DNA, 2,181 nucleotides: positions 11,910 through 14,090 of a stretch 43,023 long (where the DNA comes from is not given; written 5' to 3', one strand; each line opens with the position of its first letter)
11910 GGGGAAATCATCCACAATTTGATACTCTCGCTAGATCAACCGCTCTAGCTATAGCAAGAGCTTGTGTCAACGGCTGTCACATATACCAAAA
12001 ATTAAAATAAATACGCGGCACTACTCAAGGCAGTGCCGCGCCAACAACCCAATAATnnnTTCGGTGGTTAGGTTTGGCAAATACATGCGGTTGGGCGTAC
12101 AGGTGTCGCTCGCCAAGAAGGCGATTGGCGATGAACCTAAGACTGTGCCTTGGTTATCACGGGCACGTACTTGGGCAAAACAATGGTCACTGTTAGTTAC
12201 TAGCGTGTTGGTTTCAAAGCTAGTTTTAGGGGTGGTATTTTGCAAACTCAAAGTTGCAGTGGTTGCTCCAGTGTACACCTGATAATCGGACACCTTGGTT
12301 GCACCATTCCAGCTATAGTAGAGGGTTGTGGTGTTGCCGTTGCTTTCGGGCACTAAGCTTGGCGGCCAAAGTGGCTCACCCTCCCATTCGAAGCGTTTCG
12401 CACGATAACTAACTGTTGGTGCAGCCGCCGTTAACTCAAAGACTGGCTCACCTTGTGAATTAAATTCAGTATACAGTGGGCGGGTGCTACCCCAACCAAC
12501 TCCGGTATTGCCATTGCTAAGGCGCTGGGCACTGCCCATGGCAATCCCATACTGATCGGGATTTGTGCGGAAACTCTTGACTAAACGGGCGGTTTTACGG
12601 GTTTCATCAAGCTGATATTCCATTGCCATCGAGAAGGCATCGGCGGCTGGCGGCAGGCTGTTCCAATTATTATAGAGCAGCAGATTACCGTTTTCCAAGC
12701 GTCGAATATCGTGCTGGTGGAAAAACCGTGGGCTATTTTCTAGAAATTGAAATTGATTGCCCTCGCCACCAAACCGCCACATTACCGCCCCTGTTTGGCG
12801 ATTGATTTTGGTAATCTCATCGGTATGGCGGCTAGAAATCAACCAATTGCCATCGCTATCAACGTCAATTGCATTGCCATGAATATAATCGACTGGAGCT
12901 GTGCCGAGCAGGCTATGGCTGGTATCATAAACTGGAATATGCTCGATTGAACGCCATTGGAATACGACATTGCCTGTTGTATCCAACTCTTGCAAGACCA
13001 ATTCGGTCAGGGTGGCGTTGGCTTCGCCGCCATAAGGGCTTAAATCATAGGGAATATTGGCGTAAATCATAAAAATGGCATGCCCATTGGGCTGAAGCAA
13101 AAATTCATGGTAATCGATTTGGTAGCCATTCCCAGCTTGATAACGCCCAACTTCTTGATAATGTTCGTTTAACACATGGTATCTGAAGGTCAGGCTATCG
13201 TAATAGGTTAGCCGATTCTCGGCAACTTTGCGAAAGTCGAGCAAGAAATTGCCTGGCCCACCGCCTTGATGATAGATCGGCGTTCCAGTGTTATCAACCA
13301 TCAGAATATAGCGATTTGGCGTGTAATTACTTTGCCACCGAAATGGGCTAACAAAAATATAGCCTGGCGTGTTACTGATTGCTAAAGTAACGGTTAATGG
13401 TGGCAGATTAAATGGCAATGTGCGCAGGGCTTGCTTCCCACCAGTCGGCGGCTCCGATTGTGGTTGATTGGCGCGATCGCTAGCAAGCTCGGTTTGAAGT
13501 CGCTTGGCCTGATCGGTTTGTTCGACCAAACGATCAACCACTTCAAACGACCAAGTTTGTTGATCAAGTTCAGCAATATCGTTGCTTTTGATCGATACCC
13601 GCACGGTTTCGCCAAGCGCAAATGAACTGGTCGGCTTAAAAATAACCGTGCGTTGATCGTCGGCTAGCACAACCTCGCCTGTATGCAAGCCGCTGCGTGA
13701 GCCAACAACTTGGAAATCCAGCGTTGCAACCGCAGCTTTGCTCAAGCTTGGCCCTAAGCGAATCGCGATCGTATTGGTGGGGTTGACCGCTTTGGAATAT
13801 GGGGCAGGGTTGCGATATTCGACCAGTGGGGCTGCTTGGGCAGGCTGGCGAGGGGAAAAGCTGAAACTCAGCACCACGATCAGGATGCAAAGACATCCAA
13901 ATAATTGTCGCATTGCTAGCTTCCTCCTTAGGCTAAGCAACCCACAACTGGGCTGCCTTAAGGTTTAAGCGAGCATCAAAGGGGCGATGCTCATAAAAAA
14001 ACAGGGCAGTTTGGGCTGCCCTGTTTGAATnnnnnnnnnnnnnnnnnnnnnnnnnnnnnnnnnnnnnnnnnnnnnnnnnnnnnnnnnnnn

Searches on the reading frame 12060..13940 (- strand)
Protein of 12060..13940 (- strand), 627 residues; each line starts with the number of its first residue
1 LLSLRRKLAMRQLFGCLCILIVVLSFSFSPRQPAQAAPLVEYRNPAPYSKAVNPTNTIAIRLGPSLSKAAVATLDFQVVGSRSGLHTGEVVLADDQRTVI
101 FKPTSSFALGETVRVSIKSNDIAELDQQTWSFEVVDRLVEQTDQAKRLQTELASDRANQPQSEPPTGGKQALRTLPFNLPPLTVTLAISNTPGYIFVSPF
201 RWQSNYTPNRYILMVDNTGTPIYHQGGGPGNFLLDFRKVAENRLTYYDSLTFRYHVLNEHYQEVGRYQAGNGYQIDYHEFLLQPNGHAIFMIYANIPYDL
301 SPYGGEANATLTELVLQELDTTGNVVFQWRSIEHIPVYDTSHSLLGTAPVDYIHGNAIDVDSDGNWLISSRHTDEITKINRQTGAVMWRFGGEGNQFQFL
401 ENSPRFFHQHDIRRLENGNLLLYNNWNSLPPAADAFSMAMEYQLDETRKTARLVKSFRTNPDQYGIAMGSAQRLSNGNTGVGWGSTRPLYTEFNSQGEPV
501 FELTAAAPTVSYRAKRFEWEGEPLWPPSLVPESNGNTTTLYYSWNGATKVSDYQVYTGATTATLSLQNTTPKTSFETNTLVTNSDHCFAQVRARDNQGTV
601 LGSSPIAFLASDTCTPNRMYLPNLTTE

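Call 104: search_protein_families(library=pfam, proteins=[window:12060-13940:-], max_evalue=0.001)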
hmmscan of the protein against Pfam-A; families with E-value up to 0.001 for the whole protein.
window:12060-13940:- (627 aa): 3 families
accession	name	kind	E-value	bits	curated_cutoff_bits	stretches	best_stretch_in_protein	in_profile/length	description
PF14269.12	Arylsulfotran_2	-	2.9e-30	106.1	27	1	257-503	30-298/301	Arylsulfotransferase (ASST)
PF05935.17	Arylsulfotrans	-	1.3e-21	77.5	24.2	1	266-486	83-334/374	Arylsulfotransferase (ASST)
PF13205.12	Big_5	-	5.2e-05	24.3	23.6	1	36-133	3-104/105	Bacterial Ig-like domain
